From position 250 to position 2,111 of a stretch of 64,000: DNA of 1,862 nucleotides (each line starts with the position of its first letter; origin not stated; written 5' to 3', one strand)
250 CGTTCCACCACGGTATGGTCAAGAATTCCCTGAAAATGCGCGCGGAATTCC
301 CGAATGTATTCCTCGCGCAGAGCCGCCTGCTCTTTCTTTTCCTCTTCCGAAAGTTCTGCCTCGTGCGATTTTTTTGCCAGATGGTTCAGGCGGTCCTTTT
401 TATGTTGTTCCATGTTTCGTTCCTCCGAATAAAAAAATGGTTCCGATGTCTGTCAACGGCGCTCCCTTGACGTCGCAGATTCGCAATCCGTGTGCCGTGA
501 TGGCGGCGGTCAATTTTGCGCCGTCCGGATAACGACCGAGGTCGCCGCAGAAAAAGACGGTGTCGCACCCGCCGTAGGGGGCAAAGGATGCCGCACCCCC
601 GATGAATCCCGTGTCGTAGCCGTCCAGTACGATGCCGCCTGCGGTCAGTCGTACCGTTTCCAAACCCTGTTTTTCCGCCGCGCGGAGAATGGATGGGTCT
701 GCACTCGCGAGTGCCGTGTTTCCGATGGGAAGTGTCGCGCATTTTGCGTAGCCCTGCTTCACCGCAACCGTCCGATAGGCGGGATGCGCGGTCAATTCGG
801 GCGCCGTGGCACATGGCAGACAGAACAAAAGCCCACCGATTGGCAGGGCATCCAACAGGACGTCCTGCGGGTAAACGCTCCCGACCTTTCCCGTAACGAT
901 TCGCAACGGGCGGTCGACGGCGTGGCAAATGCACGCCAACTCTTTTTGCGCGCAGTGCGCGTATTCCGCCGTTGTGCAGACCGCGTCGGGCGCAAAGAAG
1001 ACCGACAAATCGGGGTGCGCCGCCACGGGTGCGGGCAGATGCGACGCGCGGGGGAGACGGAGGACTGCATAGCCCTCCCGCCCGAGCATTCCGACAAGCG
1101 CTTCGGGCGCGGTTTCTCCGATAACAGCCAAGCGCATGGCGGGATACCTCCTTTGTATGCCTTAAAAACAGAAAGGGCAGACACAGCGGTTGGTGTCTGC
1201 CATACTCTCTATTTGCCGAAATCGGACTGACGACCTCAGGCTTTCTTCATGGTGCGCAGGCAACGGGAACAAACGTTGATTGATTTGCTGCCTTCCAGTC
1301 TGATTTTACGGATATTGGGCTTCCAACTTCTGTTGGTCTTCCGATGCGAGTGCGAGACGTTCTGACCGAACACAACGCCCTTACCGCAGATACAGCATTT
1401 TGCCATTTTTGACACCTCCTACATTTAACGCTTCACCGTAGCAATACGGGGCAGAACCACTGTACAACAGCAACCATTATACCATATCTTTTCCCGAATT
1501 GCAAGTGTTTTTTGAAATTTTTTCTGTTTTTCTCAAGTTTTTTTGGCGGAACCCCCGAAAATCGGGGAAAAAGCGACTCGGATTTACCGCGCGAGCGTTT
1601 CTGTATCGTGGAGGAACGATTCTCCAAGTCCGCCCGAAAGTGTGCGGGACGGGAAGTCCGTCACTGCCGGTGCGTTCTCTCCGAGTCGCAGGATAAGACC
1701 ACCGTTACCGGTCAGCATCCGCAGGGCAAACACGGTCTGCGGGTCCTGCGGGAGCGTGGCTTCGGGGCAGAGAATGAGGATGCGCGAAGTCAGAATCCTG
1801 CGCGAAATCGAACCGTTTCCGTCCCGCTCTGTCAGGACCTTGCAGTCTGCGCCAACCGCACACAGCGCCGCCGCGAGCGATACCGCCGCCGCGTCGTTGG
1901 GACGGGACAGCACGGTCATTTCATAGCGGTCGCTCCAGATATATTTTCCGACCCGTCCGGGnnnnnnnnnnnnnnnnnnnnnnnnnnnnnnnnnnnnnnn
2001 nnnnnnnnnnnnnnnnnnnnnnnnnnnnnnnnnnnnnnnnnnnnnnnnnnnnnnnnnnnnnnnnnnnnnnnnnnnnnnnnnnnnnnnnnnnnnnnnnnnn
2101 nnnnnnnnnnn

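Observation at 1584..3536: Open but apparently catalytically dead PurL derivative behind mtaB (candidate pseudoenzyme)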

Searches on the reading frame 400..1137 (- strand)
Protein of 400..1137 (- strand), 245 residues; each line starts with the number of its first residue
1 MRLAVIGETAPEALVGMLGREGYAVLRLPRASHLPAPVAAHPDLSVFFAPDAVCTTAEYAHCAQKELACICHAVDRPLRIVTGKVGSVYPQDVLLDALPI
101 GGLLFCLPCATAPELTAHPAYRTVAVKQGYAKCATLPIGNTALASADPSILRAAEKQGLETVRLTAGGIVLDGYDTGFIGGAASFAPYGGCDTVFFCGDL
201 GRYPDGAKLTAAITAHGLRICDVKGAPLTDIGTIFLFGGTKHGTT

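Call 3: search_protein_families(library=pfam, proteins=[window:400-1137:-], max_evalue=1)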
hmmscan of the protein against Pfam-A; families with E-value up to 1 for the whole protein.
window:400-1137:- (245 aa): 1 family
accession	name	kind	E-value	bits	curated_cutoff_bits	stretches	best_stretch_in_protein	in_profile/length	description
PF21778.2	DUF6873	-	2.7e-38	132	27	1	6-235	2-228/228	Family of unknown function (DUF6873)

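Call 4: search_protein_families(library=ncbifam, proteins=[window:400-1137:-], max_evalue=1)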
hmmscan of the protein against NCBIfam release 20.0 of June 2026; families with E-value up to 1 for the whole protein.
window:400-1137:- (245 aa): 1 family
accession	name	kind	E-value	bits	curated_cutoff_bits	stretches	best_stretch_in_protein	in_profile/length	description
NF007400.1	PRK09929.1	equivalog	0.036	14.3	90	1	98-167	7-75/91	DUF1471 family periplasmic protein YahO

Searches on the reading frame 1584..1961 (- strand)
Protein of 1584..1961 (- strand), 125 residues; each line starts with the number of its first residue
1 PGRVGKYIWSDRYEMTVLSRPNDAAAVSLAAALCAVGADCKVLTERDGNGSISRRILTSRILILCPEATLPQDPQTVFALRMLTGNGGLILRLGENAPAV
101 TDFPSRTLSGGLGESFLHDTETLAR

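Call 64: predict_structure(alignment_id=A3)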
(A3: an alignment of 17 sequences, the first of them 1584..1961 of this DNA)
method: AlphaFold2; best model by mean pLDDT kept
length: 125 residues; sequences in the alignment: 17
mean_pLDDT: 82.8   pTM: 0.79
mean pLDDT of the five models: 82.8, 81.2, 77.1, 71.8, 71.6
residues with pLDDT >= 90: 66; 70-90: 39; 50-70: 10; < 50: 10
segments of 3 or more residues with pLDDT < 50: 1-10
pLDDT, mean of each block of 10 residues (from residue 1): 35 81 92 85 94 91 94 94 90 91 86 72 62
secondary structure, 60 per line:
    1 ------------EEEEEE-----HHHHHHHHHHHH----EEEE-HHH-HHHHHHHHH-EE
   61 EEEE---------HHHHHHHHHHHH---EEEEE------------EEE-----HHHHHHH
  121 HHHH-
elements in order: E13-18 H24-35 E40-43 H49-57 E59-64 H74-85 E89-93 E106-108 H114-124

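Call 67: fold_search(model_id=the predicted structure, library=pdb)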
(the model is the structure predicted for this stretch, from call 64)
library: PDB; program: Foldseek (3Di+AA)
matches with E <= 10: 1681; with E <= 0.001: 1
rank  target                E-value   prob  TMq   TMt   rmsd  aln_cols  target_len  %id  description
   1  7ld0_A                4.5e-04  1.00  0.49  0.14   5.0       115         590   16  Cryo-EM structure of ligand-free Human SARM1 (released 2021-03-10)
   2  8h5v_B                1.7e-03  1.00  0.58  0.59   4.2       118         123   18  Crystal structure of the FleQ domain of Vibrio cholerae FlrA (released 2022-11-02)
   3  8h5v_D                1.7e-03  1.00  0.56  0.59   4.5       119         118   19  Crystal structure of the FleQ domain of Vibrio cholerae FlrA (released 2022-11-02)
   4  2j48_MODEL_1_A        1.7e-03  1.00  0.50  0.52   5.2       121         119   25  NMR structure of the pseudo-receiver domain of the CikA protein. (released 2007-03-06)
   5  7djt_A                2.4e-03  1.00  0.50  0.13   5.6       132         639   15  Human SARM1 inhibitory state bounded with inhibitor dHNN (released 2021-05-19)
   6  8v4v_A                2.7e-03  1.00  0.48  0.35   7.3       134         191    9  Nan Regulatory Protein Full-length from Streptococcus pneumoniae (released 2024-12-04)
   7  8tx9_B                2.7e-03  1.00  0.48  0.36   7.4       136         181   10  Nan Regulatory Protein (core isomerase domain) from Streptococcus pneumoniae (released 2024-09-11)
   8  9dqn_B                2.7e-03  0.99  0.46  0.25   8.5       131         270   10  Nan Regulatory Protein (NanR) - DNA complex from Streptococcus pneumoniae (released 2025-08-20)
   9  2yxb                  3.3e-03  1.00  0.50  0.46   5.7       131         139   15  Crystal structure of the methylmalonyl-CoA mutase alpha-subunit from Aeropyrum pernix (released 2007-10-30)
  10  8h5v_A                3.7e-03  1.00  0.57  0.58   4.4       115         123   19  Crystal structure of the FleQ domain of Vibrio cholerae FlrA (released 2022-11-02)
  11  8v5f_B                3.7e-03  0.99  0.48  0.27   7.4       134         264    9  Nan Regulatory Protein Full-length from Streptococcus pneumoniae (released 2024-12-04)
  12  2poc_B                4.0e-03  0.98  0.43  0.19   8.2       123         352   15  The crystal structure of isomerase domain of glucosamine-6-phosphate synthase from Candida albicans (released 2007-09-11)
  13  4c6t_B                4.2e-03  1.00  0.53  0.43   6.1       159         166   11  Crystal structure of the RPS4 and RRS1 TIR domain heterodimer (released 2014-05-28)
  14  9ckx_A                4.5e-03  1.00  0.49  0.32   5.8       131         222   11  Crystal structure of Dsk2 Sti1 domain bound to a transmembrane domain (released 2025-03-12)
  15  3nhz_A                5.1e-03  1.00  0.52  0.55   5.2       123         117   15  Structure of N-terminal Domain of MtrA (released 2010-08-11)
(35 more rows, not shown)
